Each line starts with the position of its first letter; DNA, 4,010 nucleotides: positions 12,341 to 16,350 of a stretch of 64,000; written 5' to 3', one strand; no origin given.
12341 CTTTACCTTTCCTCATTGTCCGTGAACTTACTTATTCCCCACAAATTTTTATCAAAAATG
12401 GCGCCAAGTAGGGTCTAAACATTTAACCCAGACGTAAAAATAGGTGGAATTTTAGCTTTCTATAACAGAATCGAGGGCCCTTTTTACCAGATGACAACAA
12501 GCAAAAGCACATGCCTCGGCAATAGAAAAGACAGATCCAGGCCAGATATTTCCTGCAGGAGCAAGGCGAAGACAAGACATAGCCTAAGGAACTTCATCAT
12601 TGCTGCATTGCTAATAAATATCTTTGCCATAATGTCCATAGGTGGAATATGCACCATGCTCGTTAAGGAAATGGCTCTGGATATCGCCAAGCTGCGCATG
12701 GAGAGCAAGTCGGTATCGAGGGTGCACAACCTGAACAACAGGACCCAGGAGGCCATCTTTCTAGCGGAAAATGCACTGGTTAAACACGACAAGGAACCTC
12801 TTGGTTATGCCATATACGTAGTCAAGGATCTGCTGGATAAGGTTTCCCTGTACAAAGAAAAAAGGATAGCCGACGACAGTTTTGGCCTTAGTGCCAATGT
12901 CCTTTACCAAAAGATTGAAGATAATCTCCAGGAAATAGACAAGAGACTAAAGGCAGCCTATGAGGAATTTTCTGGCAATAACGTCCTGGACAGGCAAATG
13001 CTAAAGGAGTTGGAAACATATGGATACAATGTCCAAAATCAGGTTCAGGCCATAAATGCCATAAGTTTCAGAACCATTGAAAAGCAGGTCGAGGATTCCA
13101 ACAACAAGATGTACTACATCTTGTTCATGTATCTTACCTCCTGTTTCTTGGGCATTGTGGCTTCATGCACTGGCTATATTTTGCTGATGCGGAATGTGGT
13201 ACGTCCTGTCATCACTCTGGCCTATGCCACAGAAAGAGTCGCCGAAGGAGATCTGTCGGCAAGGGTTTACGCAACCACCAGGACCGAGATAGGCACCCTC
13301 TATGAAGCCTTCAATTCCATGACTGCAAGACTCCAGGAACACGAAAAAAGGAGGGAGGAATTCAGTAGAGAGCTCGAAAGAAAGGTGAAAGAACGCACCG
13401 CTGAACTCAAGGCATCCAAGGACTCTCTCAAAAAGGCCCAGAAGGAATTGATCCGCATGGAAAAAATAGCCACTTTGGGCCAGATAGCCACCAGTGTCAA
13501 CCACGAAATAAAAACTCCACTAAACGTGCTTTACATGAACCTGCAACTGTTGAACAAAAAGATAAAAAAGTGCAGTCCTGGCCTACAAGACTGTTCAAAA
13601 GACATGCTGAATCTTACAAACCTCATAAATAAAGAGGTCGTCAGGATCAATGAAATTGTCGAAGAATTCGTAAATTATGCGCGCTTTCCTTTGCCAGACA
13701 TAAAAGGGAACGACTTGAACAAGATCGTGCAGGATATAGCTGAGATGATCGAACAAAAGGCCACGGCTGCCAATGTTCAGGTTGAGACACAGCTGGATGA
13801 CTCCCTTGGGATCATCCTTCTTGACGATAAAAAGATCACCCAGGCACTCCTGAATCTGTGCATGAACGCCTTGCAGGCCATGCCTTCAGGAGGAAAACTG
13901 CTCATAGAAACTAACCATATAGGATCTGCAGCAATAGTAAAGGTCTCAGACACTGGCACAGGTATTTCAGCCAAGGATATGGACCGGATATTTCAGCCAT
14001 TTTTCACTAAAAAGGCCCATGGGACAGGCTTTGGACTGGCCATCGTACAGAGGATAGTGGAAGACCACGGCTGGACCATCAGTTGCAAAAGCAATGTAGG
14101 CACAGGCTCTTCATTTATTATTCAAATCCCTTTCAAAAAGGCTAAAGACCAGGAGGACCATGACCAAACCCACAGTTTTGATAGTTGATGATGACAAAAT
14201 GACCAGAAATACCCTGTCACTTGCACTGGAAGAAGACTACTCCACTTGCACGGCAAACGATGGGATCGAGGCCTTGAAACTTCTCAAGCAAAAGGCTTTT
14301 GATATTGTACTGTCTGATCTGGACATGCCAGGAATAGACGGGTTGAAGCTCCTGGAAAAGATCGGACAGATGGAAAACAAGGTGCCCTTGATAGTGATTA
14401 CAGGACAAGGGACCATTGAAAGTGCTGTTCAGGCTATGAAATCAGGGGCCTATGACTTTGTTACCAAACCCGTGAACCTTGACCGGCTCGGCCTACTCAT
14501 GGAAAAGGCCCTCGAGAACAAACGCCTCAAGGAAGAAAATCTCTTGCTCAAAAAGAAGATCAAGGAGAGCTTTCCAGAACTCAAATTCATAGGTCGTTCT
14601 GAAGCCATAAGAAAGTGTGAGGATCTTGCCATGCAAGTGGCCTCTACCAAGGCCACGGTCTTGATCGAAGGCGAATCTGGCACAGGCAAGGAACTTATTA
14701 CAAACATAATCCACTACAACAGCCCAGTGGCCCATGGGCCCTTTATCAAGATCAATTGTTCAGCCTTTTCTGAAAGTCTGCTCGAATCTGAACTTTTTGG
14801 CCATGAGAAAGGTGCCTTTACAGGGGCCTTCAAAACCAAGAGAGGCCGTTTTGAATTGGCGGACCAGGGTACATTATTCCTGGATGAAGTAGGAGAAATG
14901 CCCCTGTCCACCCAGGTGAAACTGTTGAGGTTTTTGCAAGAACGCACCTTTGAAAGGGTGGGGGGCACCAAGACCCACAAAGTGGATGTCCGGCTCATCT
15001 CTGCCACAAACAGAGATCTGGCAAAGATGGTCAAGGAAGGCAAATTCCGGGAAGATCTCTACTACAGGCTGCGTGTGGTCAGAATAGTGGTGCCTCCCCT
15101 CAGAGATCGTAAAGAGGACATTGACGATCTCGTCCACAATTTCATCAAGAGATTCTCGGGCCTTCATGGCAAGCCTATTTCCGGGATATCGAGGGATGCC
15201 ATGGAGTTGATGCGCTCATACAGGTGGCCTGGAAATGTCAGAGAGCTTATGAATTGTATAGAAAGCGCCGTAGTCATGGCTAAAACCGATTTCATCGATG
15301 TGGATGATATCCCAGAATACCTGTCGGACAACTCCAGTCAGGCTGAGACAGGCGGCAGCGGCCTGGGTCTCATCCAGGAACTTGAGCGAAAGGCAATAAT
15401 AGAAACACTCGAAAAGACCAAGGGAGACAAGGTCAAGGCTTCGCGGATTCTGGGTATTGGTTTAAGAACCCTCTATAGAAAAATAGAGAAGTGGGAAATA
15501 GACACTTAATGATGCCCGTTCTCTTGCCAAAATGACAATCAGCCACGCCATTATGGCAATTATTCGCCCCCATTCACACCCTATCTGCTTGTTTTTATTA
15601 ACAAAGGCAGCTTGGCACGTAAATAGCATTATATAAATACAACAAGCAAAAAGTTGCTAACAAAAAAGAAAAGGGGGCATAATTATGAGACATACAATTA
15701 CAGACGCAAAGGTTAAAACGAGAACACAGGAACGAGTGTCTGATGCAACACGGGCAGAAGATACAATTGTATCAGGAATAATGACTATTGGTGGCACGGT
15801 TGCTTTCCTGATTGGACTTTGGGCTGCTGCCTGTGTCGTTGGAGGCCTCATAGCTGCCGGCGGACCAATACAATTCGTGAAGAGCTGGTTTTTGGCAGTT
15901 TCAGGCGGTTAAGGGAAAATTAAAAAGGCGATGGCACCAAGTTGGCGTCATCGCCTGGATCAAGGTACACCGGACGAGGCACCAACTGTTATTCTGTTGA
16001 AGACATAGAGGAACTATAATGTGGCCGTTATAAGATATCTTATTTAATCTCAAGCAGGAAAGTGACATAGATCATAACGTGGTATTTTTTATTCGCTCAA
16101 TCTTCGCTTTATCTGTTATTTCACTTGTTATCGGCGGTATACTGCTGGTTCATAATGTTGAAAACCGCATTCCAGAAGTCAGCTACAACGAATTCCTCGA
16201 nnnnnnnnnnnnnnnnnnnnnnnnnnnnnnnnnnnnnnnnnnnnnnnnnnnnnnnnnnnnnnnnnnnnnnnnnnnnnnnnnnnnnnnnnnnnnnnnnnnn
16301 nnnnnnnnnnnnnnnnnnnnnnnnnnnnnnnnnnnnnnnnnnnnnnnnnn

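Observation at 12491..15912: Complete sigma-54 regulatory cassette aimed at a 75-aa membrane protein of unknown family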

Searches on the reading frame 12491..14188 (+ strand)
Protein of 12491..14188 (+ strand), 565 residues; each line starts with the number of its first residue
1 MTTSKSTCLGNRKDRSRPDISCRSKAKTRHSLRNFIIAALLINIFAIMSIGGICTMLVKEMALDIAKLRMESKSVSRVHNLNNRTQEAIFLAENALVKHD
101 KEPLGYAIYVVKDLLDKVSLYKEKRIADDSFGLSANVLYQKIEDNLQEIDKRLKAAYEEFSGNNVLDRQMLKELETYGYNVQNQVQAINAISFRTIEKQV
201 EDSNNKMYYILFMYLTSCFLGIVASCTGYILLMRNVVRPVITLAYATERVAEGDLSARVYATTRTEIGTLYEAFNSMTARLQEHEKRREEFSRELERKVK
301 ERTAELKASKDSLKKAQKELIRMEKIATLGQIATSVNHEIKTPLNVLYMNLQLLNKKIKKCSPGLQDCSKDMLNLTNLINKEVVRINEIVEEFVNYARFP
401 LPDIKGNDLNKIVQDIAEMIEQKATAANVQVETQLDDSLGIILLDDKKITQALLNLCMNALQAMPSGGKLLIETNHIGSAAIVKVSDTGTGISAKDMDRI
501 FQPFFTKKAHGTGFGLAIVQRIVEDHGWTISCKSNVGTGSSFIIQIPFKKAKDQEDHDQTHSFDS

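Call 3: search_protein_families(library=pfam, proteins=[window:12491-14188:+], max_evalue=0.01)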
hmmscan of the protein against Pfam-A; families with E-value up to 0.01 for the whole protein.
window:12491-14188:+ (565 aa): 5 families
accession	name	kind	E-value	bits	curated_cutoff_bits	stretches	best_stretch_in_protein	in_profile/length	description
PF02518.31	HATPase_c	-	2.1e-23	83.3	26.4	1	445-549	2-110/111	Histidine kinase-, DNA gyrase B-, and HSP90-like ATPase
PF00672.30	HAMP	-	1.4e-14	54.5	25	1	231-283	1-53/53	HAMP domain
PF00512.31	HisKA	-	5.6e-09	36.4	26.9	1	329-398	2-62/66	His Kinase A (phospho-acceptor) domain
PF10090.15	HPTransfase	-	0.0042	17.3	22.9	1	446-485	29-68/123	Histidine phosphotransferase C-terminal domain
PF13589.12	HATPase_c_3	-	0.0079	16.7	25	0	450-507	4-60/137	Histidine kinase-, DNA gyrase B-, and HSP90-like ATPase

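Call 4: search_protein_families(library=ncbifam, proteins=[window:12491-14188:+], max_evalue=0.01)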
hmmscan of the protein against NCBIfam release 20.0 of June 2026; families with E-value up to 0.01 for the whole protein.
window:12491-14188:+ (565 aa): 85 families (the best 25 are shown)
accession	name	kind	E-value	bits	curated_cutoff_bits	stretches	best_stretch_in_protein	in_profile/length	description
NF008468.0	PRK11360.1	equivalog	2.7e-61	207.7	646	1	314-554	381-614/616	two-component system sensor histidine kinase AtoS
NF007688.0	PRK10364.1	equivalog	4.6e-54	183.9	479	1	310-553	221-456/460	two-component system sensor histidine kinase ZraS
NF053867.1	SprKinKinDBac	equivalog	1.8e-44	152.1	775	1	314-550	274-499/500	sporulation kinase KinD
NF033092.0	HK_WalK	equivalog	1.3e-38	133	725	2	334-548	377-594/594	cell wall metabolism sensor histidine kinase WalK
NF052574.1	HisKinEspCMyxo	equivalog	5e-38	130.8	1200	1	314-556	402-645/785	serine histidine kinase EspC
TIGR02956.1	TMAO_torS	equivalog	2.2e-37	128.7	676.5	1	122-559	246-693/967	TMAO reductase system sensor histidine kinase/response regulator TorS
NF047496.1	HK_LIC11548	equivalog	4.4e-35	121.5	750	2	312-547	343-588/589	LIC_11548 family sensor histidine kinase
NF040691.1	MtrAB_MtrB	equivalog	4.5e-35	121.6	450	2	304-551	244-495/507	MtrAB system histidine kinase MtrB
NF046044.1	PnpS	equivalog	4.7e-35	121.3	400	1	336-547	177-390/390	two-component system histidine kinase PnpS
NF047874.1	MASE3_PAS_HK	subfamily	1.5e-33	116.5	560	1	314-560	382-637/655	MASE3 domain-containing sensor histidine kinase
NF012163.2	BaeS_SmeS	equivalog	3.1e-31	108.8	500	2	334-537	245-447/457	sensor histidine kinase efflux regulator BaeS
NF011874.0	PRK15347.1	equivalog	3.6e-31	108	852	1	224-555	309-621/921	two component system sensor kinase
NF007004.0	PRK09467.1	equivalog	1.8e-30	106.1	415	2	375-549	264-437/440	two-component system sensor histidine kinase EnvZ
TIGR02966.1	phoR_proteo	equivalog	2.5e-30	105.6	334.2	1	332-545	117-332/333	phosphate regulon sensor histidine kinase PhoR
NF047794.1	HisKinPtgB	equivalog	8e-30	103.7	1000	1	222-543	346-650/656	two-component system sensor histidine kinase PgtB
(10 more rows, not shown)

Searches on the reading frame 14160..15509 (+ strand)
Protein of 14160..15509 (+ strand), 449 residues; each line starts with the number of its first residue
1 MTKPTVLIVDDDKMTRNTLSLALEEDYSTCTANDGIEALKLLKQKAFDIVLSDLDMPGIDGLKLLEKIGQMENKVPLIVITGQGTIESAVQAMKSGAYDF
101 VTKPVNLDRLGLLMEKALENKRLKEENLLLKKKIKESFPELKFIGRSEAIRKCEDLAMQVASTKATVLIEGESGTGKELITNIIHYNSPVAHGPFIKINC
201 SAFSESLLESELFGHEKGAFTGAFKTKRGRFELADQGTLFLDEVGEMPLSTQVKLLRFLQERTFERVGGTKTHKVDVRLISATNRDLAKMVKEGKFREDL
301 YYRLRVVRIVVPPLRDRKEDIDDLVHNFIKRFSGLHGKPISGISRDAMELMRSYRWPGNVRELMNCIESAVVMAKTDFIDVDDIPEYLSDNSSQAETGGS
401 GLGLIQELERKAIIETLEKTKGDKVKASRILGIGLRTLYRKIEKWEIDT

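Call 3: search_protein_families(library=pfam, proteins=[window:14160-15509:+], max_evalue=0.01)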
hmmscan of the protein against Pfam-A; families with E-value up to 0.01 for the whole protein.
window:14160-15509:+ (449 aa): 9 families
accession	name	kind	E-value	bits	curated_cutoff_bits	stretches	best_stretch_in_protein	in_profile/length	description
PF00158.32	Sigma54_activat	-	1.5e-72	243.2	20.2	1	144-309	2-167/168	Sigma-54 interaction domain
PF00072.30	Response_reg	-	2.3e-29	102.2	30.2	1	6-110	1-106/111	Response regulator receiver domain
PF25601.1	AAA_lid_14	-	3.2e-27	94.6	27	1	315-396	1-82/87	AAA+ ATPase lid domain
PF14532.12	Sigma54_activ_2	-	4.3e-19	69.6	25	1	144-314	1-138/138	Sigma-54 interaction domain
PF02954.25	HTH_8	-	1.8e-12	47.2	22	1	406-445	3-42/42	Bacterial regulatory protein, Fis family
PF01078.27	Mg_chelatase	-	0.00015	21.7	20.3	1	222-285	93-158/207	Magnesium chelatase, subunit ChlI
PF07728.20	AAA_5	-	0.00023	21.6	22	1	167-285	2-123/139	AAA domain (dynein-related subfamily)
PF13191.12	AAA_16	-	0.0025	18.8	32.6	1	142-219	1-85/167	AAA ATPase domain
PF06490.17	FleQ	-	0.0042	17.8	22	0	5-86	1-81/108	Flagellar regulatory protein FleQ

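Call 4: search_protein_families(library=ncbifam, proteins=[window:14160-15509:+], max_evalue=0.01)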
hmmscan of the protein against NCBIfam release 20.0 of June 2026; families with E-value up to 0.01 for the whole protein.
window:14160-15509:+ (449 aa): 118 families (the best 25 are shown)
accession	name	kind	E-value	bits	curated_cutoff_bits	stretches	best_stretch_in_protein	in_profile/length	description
NF008469.0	PRK11361.1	equivalog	9.8e-148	492.7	714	1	4-448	5-457/461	acetoacetate metabolism transcriptional regulator AtoC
TIGR02915.1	PEP_resp_reg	equivalog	4.1e-130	434.6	502.6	1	6-447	1-444/445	PEP-CTERM-box response regulator transcription factor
TIGR01818.1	ntrC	equivalog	6.1e-129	430.8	558.6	1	6-398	1-391/463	nitrogen regulation protein NR(I)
NF041552.1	TF_PrdR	equivalog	1.7e-119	399.8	795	1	119-445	247-576/577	sigma-54 dependent transcriptional regulator PrdR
NF041946.1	LuxO_transreg_Vib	equivalog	3.6e-116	388.7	800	1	32-393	26-385/463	quorum-sensing sigma-54 dependent transcriptional regulator LuxO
NF007689.0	PRK10365.1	equivalog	5.3e-116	388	760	1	5-442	7-439/441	sigma-54-dependent response regulator transcription factor ZraR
TIGR01817.1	nifA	equivalog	2.5e-115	386.3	528.85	1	114-393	171-447/534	nif-specific transcriptional activator NifA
NF051870.1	NAssimRespRegNtrX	equivalog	1.5e-112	376.8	600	1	6-418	4-423/452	nitrogen assimilation response regulator NtrX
NF008176.1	PRK10923.1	equivalog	1.8e-109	366.5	620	1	1-395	1-392/469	nitrogen regulation protein NR(I)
NF049963.1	RespRegFlgRCampy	domain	7.4e-107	357.8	750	1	6-447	3-429/429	fla regulon two-component system response regulator FlgR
NF011695.0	PRK15115.1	equivalog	1.1e-104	350.6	763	1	5-448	8-439/445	two-component system response regulator GlrR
NF050807.1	TransRegFlbDCaul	equivalog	1.4e-101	340.6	750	1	20-446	18-439/454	sigma-54-dependent transcriptional regulator FlbD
NF038308.1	RNA_repair_RtcR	equivalog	3.8e-96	323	650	1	4-433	29-499/530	RNA repair transcriptional activator RtcR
NF003451.0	PRK05022.1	equivalog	5.1e-91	305.9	476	1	116-378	166-427/512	nitric oxide reductase transcriptional regulator NorR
NF011958.0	PRK15429.1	equivalog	8.6e-86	289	830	1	121-448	358-687/692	formate hydrogenlyase transcriptional activator FlhA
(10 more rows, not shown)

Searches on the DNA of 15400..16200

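Call 73: search_rna_families(source=window, start=15400, end=16200, threshold=evalue, max_evalue=1)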
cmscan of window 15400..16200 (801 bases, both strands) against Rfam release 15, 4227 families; matches with E-value up to 1: 0.
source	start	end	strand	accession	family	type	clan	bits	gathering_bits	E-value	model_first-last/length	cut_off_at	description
